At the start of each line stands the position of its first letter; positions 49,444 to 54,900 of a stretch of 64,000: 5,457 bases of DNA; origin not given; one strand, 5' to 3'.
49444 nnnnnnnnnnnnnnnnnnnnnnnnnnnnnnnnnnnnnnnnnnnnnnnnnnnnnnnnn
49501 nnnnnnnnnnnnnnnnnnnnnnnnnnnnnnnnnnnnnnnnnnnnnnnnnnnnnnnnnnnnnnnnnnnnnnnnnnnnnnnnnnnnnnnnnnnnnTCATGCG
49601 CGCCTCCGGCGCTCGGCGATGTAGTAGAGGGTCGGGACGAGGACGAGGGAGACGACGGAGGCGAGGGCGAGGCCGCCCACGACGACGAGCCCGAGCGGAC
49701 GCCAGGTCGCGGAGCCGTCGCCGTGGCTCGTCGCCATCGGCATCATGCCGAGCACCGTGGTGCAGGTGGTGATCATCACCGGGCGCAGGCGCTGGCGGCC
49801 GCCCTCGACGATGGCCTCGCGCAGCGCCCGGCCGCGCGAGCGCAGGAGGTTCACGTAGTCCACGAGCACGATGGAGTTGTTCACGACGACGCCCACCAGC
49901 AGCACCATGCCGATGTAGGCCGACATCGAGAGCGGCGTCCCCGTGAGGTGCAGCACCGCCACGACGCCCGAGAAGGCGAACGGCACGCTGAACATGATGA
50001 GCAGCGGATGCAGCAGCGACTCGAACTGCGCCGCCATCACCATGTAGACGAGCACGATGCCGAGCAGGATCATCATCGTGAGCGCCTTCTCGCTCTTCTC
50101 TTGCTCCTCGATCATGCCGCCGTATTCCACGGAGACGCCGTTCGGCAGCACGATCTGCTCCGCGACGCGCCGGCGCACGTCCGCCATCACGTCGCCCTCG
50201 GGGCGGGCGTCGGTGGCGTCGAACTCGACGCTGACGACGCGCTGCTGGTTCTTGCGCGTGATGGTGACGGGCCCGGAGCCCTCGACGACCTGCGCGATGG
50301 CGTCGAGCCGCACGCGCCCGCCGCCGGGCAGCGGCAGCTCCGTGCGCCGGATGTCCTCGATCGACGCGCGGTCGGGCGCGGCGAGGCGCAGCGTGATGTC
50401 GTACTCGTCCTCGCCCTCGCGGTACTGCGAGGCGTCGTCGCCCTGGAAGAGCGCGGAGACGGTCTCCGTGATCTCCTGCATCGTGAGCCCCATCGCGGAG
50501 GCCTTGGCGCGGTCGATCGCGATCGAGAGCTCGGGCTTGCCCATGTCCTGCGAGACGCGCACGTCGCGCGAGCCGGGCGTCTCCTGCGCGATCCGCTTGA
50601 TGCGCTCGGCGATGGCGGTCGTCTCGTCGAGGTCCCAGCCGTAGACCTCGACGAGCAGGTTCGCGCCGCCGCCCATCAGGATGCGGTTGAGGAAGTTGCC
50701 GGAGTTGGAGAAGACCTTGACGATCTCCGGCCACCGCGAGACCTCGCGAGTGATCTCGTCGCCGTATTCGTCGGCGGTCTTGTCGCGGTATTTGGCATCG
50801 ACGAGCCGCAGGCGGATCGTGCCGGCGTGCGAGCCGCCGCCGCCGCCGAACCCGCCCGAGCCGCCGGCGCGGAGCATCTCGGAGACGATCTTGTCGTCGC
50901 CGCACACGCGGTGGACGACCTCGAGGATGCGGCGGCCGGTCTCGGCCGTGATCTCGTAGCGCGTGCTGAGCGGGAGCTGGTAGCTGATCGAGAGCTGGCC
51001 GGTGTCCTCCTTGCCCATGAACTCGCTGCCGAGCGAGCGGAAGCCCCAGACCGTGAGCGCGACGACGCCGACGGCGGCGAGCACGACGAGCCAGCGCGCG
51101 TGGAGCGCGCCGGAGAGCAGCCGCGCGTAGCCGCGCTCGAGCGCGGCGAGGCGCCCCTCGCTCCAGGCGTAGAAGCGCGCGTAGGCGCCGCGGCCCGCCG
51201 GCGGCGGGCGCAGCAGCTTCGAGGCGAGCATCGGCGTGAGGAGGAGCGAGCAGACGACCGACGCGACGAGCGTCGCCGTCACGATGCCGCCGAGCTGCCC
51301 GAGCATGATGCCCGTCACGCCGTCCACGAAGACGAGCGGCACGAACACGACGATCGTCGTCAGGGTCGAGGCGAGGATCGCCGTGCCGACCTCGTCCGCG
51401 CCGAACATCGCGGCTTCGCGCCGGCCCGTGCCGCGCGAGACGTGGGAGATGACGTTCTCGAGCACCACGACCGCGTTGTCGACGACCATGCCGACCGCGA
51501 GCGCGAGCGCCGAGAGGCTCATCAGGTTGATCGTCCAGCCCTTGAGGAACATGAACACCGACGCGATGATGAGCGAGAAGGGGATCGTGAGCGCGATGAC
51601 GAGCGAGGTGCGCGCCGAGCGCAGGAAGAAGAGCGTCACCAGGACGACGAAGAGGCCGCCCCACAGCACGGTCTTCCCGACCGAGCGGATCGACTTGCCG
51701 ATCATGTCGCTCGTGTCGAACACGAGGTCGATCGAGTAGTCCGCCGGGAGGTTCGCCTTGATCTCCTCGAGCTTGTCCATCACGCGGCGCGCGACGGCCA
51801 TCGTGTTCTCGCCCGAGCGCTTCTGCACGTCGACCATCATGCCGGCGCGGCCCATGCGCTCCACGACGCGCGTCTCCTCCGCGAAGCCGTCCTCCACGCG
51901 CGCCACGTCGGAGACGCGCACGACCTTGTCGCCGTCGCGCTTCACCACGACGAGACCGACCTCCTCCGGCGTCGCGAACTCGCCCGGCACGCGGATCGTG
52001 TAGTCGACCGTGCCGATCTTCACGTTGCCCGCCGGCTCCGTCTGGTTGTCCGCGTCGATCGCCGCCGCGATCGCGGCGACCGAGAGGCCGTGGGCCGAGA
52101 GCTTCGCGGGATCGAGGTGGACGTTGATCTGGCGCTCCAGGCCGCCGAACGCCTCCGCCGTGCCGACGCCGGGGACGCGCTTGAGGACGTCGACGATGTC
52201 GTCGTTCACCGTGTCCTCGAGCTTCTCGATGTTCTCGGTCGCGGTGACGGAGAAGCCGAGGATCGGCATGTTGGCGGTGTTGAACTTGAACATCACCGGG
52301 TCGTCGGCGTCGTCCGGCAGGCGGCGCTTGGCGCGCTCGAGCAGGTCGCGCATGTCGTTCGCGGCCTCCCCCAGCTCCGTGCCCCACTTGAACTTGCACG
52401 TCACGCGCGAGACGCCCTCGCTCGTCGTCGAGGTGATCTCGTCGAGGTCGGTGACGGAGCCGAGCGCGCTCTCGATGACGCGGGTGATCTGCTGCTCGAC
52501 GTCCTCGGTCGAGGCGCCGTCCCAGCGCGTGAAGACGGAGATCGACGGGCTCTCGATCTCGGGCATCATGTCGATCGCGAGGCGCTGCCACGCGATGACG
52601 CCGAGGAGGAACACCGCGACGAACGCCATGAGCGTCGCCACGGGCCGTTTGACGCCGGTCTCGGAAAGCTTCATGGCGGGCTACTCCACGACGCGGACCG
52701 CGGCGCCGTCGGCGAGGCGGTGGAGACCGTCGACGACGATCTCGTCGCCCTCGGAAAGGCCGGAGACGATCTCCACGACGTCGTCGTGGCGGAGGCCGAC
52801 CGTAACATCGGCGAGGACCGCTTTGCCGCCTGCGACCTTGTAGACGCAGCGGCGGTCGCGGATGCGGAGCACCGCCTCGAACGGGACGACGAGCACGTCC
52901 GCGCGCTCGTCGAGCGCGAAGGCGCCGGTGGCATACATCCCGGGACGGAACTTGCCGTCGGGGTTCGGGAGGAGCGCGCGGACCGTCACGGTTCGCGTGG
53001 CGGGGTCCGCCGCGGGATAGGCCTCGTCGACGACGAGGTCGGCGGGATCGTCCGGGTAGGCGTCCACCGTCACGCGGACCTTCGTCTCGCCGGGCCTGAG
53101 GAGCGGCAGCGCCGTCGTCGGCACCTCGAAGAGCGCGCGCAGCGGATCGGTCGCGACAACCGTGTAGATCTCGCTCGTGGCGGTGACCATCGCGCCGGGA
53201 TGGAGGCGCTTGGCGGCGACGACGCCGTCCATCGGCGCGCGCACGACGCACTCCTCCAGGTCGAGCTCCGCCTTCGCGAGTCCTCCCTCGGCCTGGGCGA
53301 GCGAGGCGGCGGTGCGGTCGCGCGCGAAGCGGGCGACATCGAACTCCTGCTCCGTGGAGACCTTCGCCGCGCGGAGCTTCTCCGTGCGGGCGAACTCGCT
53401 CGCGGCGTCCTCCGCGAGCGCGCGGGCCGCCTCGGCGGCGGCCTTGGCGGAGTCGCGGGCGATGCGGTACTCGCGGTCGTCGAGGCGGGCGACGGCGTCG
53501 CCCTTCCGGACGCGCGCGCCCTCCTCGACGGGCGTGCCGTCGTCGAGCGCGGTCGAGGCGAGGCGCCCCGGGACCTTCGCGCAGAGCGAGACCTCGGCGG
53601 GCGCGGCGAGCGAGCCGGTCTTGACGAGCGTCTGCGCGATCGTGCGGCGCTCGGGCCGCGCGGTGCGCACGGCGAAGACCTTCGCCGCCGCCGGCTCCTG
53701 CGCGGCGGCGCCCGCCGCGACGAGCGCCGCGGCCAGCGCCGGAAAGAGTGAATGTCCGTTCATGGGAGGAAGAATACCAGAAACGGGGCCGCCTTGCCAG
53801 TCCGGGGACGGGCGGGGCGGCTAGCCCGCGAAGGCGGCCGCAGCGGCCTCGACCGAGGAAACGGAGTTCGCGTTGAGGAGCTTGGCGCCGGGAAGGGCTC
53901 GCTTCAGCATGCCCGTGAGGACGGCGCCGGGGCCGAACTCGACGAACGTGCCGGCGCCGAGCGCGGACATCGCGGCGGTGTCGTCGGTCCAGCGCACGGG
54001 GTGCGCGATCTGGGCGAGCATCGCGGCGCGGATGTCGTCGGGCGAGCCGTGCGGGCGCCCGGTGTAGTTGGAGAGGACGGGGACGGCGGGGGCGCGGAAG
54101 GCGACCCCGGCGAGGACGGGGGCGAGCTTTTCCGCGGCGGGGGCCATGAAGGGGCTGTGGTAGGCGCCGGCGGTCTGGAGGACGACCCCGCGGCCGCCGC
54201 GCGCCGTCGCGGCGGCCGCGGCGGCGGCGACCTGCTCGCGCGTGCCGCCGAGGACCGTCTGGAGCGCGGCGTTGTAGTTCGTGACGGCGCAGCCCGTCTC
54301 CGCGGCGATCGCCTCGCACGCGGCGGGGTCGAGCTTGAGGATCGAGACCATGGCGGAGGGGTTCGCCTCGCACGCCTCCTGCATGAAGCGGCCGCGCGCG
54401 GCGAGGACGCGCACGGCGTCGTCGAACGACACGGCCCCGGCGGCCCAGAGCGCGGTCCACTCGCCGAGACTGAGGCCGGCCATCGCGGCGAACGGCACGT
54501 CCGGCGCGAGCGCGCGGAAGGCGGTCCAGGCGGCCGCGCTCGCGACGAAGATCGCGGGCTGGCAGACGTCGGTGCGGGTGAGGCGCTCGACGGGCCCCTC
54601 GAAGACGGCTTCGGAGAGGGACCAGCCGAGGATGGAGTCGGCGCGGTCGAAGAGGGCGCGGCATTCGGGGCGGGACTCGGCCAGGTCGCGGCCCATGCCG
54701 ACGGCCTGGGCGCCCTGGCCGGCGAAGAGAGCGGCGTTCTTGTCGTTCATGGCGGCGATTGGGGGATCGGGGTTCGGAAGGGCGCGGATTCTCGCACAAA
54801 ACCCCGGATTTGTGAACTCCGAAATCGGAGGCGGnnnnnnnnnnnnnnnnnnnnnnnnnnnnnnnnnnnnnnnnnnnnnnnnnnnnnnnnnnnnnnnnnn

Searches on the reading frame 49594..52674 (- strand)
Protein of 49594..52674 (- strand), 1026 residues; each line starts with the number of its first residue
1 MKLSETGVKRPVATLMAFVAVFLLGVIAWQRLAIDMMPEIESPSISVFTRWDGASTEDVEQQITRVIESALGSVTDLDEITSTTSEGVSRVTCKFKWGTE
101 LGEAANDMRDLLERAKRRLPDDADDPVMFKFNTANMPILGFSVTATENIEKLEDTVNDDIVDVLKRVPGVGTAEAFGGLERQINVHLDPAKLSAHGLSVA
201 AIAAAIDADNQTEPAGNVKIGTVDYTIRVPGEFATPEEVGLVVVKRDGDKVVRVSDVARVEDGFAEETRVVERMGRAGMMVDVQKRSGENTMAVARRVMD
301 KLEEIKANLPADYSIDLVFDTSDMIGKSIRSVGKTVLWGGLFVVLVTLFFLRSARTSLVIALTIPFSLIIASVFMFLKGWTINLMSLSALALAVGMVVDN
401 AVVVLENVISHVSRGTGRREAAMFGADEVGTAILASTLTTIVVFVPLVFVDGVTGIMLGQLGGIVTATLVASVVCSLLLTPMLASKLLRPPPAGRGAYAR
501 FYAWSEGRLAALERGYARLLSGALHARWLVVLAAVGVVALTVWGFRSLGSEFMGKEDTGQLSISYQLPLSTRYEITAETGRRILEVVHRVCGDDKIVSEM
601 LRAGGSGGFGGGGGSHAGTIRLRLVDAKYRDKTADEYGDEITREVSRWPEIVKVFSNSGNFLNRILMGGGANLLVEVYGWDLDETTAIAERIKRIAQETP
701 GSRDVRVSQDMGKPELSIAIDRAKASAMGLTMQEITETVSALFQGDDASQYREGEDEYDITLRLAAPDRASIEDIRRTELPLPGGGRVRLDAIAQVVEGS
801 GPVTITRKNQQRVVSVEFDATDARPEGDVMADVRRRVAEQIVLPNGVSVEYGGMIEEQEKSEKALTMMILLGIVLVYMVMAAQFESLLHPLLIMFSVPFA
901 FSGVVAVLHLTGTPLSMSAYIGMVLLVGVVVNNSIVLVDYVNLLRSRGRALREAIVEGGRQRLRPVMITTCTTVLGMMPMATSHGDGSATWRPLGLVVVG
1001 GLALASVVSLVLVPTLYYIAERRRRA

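Call 69: search_protein_families(library=pfam, proteins=[window:49594-52674:-], max_evalue=0.001)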
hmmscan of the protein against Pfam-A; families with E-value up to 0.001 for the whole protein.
window:49594-52674:- (1026 aa): 2 families
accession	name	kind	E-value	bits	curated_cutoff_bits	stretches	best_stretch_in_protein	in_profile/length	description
PF00873.25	ACR_tran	-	2.1e-257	857.1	28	1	4-1020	2-1020/1021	AcrB/AcrD/AcrF family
PF03176.21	MMPL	-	1.5e-14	54.2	20.5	2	813-1023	89-305/333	MMPL family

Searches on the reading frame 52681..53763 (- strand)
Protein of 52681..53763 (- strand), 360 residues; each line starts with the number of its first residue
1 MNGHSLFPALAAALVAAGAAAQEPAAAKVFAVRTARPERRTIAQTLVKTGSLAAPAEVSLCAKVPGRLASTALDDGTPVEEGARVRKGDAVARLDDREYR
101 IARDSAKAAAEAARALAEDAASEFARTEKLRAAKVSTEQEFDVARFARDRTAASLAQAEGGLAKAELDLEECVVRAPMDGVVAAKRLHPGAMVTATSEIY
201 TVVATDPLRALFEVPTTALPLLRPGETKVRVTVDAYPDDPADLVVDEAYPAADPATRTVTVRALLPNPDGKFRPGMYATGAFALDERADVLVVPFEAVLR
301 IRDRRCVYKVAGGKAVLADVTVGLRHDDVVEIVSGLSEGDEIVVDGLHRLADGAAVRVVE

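Call 69: search_protein_families(library=pfam, proteins=[window:52681-53763:-], max_evalue=0.001)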
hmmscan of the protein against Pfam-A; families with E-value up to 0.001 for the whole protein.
window:52681-53763:- (360 aa): 3 families
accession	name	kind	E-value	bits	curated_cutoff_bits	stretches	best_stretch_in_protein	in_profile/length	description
PF16576.10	HlyD_D23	-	1.7e-24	86.8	30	1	81-278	38-214/214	Barrel-sandwich domain of CusB or HlyD membrane-fusion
PF13437.12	HlyD_3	-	2e-15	57.9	22.2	1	173-275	1-106/106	HlyD family secretion protein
PF00529.27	CusB_dom_1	-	0.0004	21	26.5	0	66-282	12-50/89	Cation efflux system protein CusB domain 1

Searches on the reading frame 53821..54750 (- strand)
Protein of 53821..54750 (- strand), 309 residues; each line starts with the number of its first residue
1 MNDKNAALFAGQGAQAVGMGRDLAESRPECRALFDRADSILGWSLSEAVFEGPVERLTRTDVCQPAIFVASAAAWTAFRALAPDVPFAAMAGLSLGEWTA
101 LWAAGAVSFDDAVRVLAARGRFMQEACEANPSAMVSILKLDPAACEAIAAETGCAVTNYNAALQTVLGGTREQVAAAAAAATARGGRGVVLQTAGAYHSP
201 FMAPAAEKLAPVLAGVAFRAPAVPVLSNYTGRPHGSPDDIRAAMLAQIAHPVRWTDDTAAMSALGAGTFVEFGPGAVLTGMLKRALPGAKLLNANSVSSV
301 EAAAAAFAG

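Call 69: search_protein_families(library=pfam, proteins=[window:53821-54750:-], max_evalue=0.001)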
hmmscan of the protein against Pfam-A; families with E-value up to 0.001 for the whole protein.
window:53821-54750:- (309 aa): 1 family
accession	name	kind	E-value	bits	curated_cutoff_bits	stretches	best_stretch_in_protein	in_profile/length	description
PF00698.26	Acyl_transf_1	-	3.2e-34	119.3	32.7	1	8-287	3-280/319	Acyl transferase domain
